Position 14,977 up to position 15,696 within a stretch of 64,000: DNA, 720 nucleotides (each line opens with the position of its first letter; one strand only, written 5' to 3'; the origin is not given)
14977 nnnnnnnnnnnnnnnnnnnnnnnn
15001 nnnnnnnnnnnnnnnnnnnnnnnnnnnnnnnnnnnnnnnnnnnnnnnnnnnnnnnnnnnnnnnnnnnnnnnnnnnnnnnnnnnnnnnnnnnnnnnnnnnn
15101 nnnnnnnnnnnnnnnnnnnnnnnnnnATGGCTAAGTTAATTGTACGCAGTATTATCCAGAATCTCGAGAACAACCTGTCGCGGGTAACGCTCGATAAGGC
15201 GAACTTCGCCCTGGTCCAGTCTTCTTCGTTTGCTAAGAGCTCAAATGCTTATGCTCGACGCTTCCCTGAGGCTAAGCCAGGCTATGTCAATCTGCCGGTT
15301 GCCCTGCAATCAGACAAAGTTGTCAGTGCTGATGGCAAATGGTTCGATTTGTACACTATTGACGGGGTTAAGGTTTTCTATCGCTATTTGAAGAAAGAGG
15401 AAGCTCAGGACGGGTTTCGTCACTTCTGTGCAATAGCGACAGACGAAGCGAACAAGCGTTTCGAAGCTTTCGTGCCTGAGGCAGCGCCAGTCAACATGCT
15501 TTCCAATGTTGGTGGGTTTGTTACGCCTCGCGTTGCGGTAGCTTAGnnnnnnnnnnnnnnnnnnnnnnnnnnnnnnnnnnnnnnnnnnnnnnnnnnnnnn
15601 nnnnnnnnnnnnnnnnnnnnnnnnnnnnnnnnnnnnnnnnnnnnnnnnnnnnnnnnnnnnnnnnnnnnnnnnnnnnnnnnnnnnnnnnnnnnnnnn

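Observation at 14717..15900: GC-rich (about 48% GC) island inserted immediately 3' of tRNA-Pro, with about 400 nt of structured non-coding DNA, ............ repeats and an orphan ORF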

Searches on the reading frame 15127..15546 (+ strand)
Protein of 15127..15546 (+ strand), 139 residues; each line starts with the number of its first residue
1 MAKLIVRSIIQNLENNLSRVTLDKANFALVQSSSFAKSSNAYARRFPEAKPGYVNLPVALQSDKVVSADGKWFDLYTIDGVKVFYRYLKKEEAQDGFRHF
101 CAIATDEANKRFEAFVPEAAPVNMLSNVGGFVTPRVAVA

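Call 9: search_protein_families(library=pfam, proteins=[window:15127-15546:+], max_evalue=0.1)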
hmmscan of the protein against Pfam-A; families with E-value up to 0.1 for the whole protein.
window:15127-15546:+ (139 aa): 0 families

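Call 10: search_protein_families(library=phrogs, proteins=[window:15127-15546:+], max_evalue=0.1)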
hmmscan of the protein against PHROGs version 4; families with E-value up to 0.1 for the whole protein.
window:15127-15546:+ (139 aa): 0 families

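Call 17: find_homologous_proteins(query=window:15127-15543:+, max_evalue=0.01)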
Query window:15127-15543:+ (139 aa): 1 proteins with E <= 0.01 among 9 candidates.
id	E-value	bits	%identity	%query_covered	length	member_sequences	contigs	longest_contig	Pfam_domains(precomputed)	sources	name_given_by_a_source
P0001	7.7e-85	299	100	100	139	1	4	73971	-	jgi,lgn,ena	-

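Call 18: find_encoding_contigs(protein=window:15127-15546:+, flank=10000, max_places=10)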
Protein window:15127-15546:+ (139 aa): 9 contigs read that carry it; 7 places shown.
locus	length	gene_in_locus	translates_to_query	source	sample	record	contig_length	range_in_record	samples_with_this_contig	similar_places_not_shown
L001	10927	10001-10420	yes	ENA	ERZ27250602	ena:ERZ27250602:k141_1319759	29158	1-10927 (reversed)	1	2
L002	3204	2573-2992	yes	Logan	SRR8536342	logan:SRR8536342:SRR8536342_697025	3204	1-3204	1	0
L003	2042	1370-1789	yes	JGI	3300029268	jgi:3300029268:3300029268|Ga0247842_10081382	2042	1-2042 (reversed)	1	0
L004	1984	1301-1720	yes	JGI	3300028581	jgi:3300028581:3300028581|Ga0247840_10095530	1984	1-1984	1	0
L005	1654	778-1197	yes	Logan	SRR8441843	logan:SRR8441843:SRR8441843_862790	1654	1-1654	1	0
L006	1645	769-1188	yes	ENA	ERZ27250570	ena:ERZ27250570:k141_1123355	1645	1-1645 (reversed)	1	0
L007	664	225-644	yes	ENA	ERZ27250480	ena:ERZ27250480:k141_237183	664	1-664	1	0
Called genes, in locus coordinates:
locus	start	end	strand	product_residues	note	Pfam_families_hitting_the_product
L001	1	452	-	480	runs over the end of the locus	-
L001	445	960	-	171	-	-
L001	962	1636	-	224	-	-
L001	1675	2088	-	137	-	-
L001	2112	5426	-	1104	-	-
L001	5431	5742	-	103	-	PF00216:Bac_DNA_binding (weak)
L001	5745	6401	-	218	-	PF01209:Ubie_methyltran (weak), PF08241:Methyltransf_11, PF13649:Methyltransf_25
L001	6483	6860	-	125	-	PF13392:HNH_3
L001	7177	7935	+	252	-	-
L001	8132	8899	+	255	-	PF01370:Epimerase, PF04321:RmlD_sub_bind, PF07993:NAD_binding_4 (weak)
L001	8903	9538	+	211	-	-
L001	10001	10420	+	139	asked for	-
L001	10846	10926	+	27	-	?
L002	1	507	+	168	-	?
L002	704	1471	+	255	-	PF01370:Epimerase, PF04321:RmlD_sub_bind, PF07993:NAD_binding_4 (weak)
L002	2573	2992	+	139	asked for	-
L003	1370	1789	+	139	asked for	-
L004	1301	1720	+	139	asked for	-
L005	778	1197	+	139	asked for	-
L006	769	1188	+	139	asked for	-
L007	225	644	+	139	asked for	-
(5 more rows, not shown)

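Call 27: find_related_loci(query=window:15127-15543:+, collection=viral_contigs, flank=10000)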
Query window:15127-15543:+ (139 aa) in viral_contigs; peptide patterns used: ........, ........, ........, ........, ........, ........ (x = any residue, [..] = any of these).
9 stretches matched a pattern, but none encodes a relative of the query by tblastn (E <= 1e-3).

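Call 30: search_protein_representatives(protein=window:15127-15543:+)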
Query: 139 residues. Proteins with E-value up to 0.001 (for the whole library): 10; up to 1e-10: 2; up to 1e-30: 1. The best 10 are listed.
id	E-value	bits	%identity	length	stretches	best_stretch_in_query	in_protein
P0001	2.5e-85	299.0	100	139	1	1-139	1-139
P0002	4.0e-13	65.6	39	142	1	3-136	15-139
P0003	1.2e-09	54.4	42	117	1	4-133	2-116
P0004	7.3e-09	51.8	40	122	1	6-135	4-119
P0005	3.5e-07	46.4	35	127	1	6-136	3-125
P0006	3.6e-06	43.1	38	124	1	4-137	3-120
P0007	7.0e-06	42.2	25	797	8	71-122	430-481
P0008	2.3e-05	40.5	39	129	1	1-115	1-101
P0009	8.5e-05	38.7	37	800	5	78-133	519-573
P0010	3.1e-04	36.8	33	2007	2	43-80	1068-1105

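Call 32: predict_structure(protein=window:15127-15543:+)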
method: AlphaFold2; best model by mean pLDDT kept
length: 139 residues; sequences in the alignment: 1
mean_pLDDT: 37.1   pTM: 0.32
mean pLDDT of the five models: 37.1, 37.0, 36.1, 32.7, 30.8
residues with pLDDT >= 90: 0; 70-90: 0; 50-70: 16; < 50: 123
segments of 3 or more residues with pLDDT < 50: 1-62, 66-70, 78-81, 88-139
pLDDT, mean of each block of 10 residues (from residue 1): 34 38 29 30 34 34 48 54 52 43 40 34 24 25
secondary structure, 60 per line:
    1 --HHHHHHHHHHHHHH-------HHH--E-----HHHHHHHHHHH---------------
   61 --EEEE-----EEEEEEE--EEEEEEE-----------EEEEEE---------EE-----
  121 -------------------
elements in order: H3-16 H35-45 E63-66 E72-78 E81-87 E99-104

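Call 34: find_homologous_proteins(query=A1, max_evalue=0.01)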
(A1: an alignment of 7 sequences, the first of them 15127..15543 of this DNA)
Query A1 (7 sequences) (139 aa, profile of the alignment): 6 proteins with E <= 0.01 among 1026 candidates.
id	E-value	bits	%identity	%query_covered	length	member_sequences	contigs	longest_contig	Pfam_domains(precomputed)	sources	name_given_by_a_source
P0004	2.9e-49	184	35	94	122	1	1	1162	-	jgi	jgi:hypothetical protein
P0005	2.4e-43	165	34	95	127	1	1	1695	-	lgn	-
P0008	1.6e-41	159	33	88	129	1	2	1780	-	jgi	jgi:hypothetical protein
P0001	1.9e-40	155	100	100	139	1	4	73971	-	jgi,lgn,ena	-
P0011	1.1e-36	143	37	80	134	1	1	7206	-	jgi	jgi:hypothetical protein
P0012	5.4e-20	89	26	85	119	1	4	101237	-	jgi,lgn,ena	jgi:hypothetical protein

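Call 35: search_solved_structures(query=A1, max_evalue=10)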
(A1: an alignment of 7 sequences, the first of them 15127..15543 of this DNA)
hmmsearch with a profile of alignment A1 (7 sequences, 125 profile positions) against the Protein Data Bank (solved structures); distinct sequences matched with E-value up to 10: 0.

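Call 37: find_encoding_contigs(protein=P0012, flank=10000, max_places=4)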
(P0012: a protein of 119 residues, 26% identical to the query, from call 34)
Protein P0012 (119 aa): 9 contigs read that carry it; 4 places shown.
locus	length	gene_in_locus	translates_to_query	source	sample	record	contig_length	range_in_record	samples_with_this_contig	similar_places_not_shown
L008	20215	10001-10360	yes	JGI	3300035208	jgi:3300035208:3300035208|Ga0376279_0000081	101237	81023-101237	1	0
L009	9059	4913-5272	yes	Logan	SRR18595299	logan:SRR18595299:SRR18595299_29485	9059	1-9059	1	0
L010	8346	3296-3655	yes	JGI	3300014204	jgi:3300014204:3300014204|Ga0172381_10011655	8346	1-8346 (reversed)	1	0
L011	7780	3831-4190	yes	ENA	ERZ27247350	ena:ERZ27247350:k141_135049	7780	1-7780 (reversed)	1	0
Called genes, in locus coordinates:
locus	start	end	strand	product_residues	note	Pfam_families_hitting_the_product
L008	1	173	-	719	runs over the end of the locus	PF16510:P22_portal, PF23899:SU10_portal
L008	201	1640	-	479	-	-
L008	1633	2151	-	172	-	-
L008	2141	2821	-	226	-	-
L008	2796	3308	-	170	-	-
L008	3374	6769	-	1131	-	-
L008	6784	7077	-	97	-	PF00216:Bac_DNA_binding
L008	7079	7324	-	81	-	PF00462:Glutaredoxin, PF13417:GST_N_3 (weak)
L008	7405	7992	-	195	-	-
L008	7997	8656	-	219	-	PF13847:Methyltransf_31 (weak), PF08241:Methyltransf_11, PF13649:Methyltransf_25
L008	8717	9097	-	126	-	-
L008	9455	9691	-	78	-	-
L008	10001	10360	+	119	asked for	-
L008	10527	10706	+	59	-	-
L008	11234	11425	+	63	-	-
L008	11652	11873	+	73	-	-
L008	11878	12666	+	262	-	-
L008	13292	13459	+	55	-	-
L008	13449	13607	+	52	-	-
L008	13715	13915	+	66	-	-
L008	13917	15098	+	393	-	PF01139:RtcB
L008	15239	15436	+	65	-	-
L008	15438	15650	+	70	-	-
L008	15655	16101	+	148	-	-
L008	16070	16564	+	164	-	-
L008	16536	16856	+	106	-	-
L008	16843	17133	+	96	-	-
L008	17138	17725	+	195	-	PF10058:Zn_ribbon_10 (faint)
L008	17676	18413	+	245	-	-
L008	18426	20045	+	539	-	PF14395:COOH-NH2_lig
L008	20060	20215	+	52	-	?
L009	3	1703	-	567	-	?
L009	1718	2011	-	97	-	PF00216:Bac_DNA_binding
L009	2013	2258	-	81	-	PF00462:Glutaredoxin, PF13417:GST_N_3 (weak)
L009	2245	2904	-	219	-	PF13489:Methyltransf_23 (weak), PF08241:Methyltransf_11, PF08242:Methyltransf_12 (weak), PF13649:Methyltransf_25, PF13847:Methyltransf_31 (weak)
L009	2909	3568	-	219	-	PF13847:Methyltransf_31 (weak), PF08241:Methyltransf_11, PF13649:Methyltransf_25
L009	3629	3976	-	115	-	-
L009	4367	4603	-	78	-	-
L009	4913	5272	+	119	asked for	-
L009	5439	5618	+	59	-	-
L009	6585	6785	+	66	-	-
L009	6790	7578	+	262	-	-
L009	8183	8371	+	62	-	-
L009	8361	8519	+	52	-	-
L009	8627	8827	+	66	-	-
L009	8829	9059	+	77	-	?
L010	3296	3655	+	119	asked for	-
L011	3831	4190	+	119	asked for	-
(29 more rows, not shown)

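Call 38: find_encoding_contigs(protein=P0011, flank=10000, max_places=4)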
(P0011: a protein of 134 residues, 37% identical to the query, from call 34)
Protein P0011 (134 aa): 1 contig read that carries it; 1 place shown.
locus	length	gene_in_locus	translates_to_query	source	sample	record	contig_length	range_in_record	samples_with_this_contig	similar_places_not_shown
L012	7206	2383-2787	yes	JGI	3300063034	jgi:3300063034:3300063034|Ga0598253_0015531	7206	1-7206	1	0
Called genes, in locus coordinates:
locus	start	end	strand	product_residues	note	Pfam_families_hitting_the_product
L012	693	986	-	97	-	-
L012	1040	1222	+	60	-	-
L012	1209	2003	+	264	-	PF07993:NAD_binding_4 (faint), PF01370:Epimerase, PF04321:RmlD_sub_bind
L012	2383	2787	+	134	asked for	-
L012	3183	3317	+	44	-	-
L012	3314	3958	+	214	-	PF04539:Sigma70_r3 (faint), PF04545:Sigma70_r4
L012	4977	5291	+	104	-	-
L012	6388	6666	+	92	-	-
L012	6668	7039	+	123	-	PF20274:cREC_REC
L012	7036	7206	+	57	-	?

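Call 40: find_encoding_contigs(protein=P0004, flank=10000, max_places=3)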
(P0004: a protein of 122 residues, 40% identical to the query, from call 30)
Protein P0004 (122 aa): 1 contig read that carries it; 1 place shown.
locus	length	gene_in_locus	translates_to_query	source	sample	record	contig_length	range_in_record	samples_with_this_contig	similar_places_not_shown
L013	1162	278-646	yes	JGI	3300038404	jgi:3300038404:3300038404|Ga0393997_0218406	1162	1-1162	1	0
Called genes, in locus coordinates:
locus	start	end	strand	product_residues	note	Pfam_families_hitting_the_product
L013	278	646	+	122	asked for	-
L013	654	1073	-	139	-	-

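Call 41: find_encoding_contigs(protein=P0005, flank=10000, max_places=3)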
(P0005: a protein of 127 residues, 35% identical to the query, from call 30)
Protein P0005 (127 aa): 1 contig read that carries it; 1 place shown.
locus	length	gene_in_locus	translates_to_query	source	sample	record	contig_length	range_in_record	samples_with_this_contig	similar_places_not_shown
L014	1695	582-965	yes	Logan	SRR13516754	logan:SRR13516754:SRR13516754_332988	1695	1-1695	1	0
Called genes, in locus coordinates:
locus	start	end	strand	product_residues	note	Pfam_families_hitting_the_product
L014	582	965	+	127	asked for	-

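Call 42: find_encoding_contigs(protein=P0008, flank=10000, max_places=3)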
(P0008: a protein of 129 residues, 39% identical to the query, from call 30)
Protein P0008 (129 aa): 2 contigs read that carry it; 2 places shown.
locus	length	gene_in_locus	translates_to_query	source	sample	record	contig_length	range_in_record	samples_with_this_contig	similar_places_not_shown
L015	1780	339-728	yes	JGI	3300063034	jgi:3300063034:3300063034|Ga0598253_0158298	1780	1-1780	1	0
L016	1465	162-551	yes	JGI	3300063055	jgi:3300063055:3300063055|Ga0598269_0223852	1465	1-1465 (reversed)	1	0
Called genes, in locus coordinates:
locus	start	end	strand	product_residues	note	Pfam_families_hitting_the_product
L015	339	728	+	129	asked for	-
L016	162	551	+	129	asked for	-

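Call 48: predict_structure(alignment_id=A1)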
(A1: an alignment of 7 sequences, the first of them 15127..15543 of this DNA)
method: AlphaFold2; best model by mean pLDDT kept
length: 139 residues; sequences in the alignment: 7
mean_pLDDT: 84.6   pTM: 0.71
mean pLDDT of the five models: 84.6, 83.6, 81.4, 74.7, 74.5
residues with pLDDT >= 90: 70; 70-90: 42; 50-70: 27; < 50: 0
segments of 3 or more residues with pLDDT < 50: none
pLDDT, mean of each block of 10 residues (from residue 1): 90 93 94 90 81 77 90 94 94 86 96 77 62 57
secondary structure, 60 per line:
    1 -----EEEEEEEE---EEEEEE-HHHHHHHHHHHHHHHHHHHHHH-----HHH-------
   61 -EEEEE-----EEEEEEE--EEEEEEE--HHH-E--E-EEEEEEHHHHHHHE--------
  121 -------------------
elements in order: E6-13 E17-22 H24-45 E62-66 E72-78 E81-87 E99-104 H105-111

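Call 51: fold_search(model_id=the predicted structure, library=pdb)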
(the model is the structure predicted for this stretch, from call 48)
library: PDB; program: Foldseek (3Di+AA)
matches with E <= 10: 489; with E <= 0.001: 0
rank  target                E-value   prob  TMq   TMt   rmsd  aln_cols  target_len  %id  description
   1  3k44_A                1.2e-01  0.20  0.19  0.19  13.2       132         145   14  Crystal Structure of Drosophila melanogaster Pur-alpha (released 2009-10-27)
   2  4b9w_A                1.5e-01  0.14  0.19  0.15  13.6       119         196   14  Structure of extended Tudor domain TD3 from mouse TDRD1 in complex with MILI peptide containing dimethylarginine 45. (released 2012-10-17)
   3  1w1h_D                1.5e-01  0.09  0.14  0.14  12.6       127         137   12  Crystal Structure of the PDK1 Pleckstrin Homology (PH) domain (released 2004-11-19)
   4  9gsn_A                1.8e-01  0.28  0.22  0.09  21.5       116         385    8  Structure of the ATPgS-S1 state of the heptameric Bcs1 AAA-ATPase (released 2025-06-04)
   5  8chv_A                1.8e-01  0.20  0.21  0.19  12.9       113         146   12  Crystal structure of human PURA (fragment Glu57-Glu212, PUR repeat I and II) R140P mutant (released 2024-02-21)
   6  7r4s_C                3.0e-01  0.07  0.14  0.14  15.2       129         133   12  Crystal structure of PpSB1-LOV-I48T mutant (dark state) (released 2022-12-21)
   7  7r4s_B                3.4e-01  0.06  0.14  0.14  15.2       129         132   12  Crystal structure of PpSB1-LOV-I48T mutant (dark state) (released 2022-12-21)
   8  3ntk_B                4.3e-01  0.09  0.21  0.18  13.2       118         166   15  Crystal structure of Tudor (released 2010-09-15)
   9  5vy1_A                4.6e-01  0.11  0.20  0.15  12.2       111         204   11  Crystal structure of the extended Tudor domain from BmPAPI (released 2017-06-14)
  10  1d06                  4.8e-01  0.12  0.12  0.13  12.7        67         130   15  STRUCTURAL BASIS OF DIMERIZATION AND SENSORY MECHANISMS OF OXYGEN-SENSING DOMAIN OF RHIZOBIUM MELILOTI FIXL DETERMINED A (released 2000-03-15)
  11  4b9w_B                4.8e-01  0.12  0.22  0.18  14.9       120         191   14  Structure of extended Tudor domain TD3 from mouse TDRD1 in complex with MILI peptide containing dimethylarginine 45. (released 2012-10-17)
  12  2hqe_A                5.1e-01  0.11  0.21  0.16  14.0       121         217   12  Crystal structure of human P100 Tudor domain: Large fragment (released 2007-07-03)
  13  6sh3_A                5.4e-01  0.15  0.21  0.08  18.8       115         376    9  Structure of the ADP state of the heptameric Bcs1 AAA-ATPase (released 2020-02-05)
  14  2o4x_A                5.4e-01  0.09  0.20  0.15  14.1       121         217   11  Crystal structure of human P100 tudor domain (released 2007-02-13)
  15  3omg_A                5.7e-01  0.13  0.24  0.18  13.0       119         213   11  Structure of human SND1 extended tudor domain in complex with the symmetrically dimethylated arginine PIWIL1 peptide R (released 2010-09-08)
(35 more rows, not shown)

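Call 55: find_related_loci(query=A3, collection=viral_contigs, flank=3000)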
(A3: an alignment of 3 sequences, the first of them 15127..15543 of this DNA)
Query A3 (139 aa) in viral_contigs; peptide patterns used: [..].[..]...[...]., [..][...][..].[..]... (x = any residue, [..] = any of these).
126 stretches matched a pattern, but none encodes a relative of the query by tblastn (E <= 1e-3).

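Call 56: find_related_loci(query=A3, collection=metagenome_contigs, flank=3000)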
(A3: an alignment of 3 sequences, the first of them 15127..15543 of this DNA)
Query A3 (139 aa) in metagenome_contigs; peptide patterns used: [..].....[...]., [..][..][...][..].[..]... (x = any residue, [..] = any of these).
600 stretches matched a pattern, but none encodes a relative of the query by tblastn (E <= 1e-3).

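Call 67: search_dna_similar(query=window:15127-15543:+, collection=phages, mode=protein, max_evalue=1, max_rows=15)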
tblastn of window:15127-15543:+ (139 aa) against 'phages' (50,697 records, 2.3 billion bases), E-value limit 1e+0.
Records with a match: 1; places in all: 1; records where one place covers at least 80% of the query: 0.
Best place of each record, by identity: <60% 1.
By first word of the organism name: Gordonia 1.
By host as written in the record: Gordonia terrae NRRL B-16283 1.
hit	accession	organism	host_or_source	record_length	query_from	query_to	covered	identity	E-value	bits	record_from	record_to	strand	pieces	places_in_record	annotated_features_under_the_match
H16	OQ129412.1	Gordonia phage Holliday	Gordonia terrae NRRL B-16283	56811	63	118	40%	44.6%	2e-1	37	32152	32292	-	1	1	48: tyrosine integrase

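Call 74: search_protein_families(library=padloc, alignment_id=A1, max_evalue=1)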
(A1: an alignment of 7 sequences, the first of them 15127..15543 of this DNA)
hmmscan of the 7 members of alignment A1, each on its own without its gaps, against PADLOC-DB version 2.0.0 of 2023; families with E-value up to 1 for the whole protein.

A. member 1, window:15127-15543:+ (139 aa): 0 families

B. families by the number of members that match (of 7 scanned): 1 family
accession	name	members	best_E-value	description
PDLC03959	SngB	1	0.032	-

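Call 75: search_protein_families(library=ncbifam, alignment_id=A1, max_evalue=1)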
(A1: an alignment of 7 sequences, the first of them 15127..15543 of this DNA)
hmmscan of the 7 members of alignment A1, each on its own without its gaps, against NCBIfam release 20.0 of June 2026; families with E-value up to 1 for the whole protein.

A. member 1, window:15127-15543:+ (139 aa): 0 families

B. families by the number of members that match (of 7 scanned): 3 families
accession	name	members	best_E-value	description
NF008264.0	PRK11036.1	1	0.056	tRNA uridine 5-oxyacetic acid(34) methyltransferase CmoM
NF010071.0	PRK13552.1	1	0.11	fumarate reductase iron-sulfur subunit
TIGR04354.1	amphi-Trp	1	0.14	amphi-Trp domain-containing protein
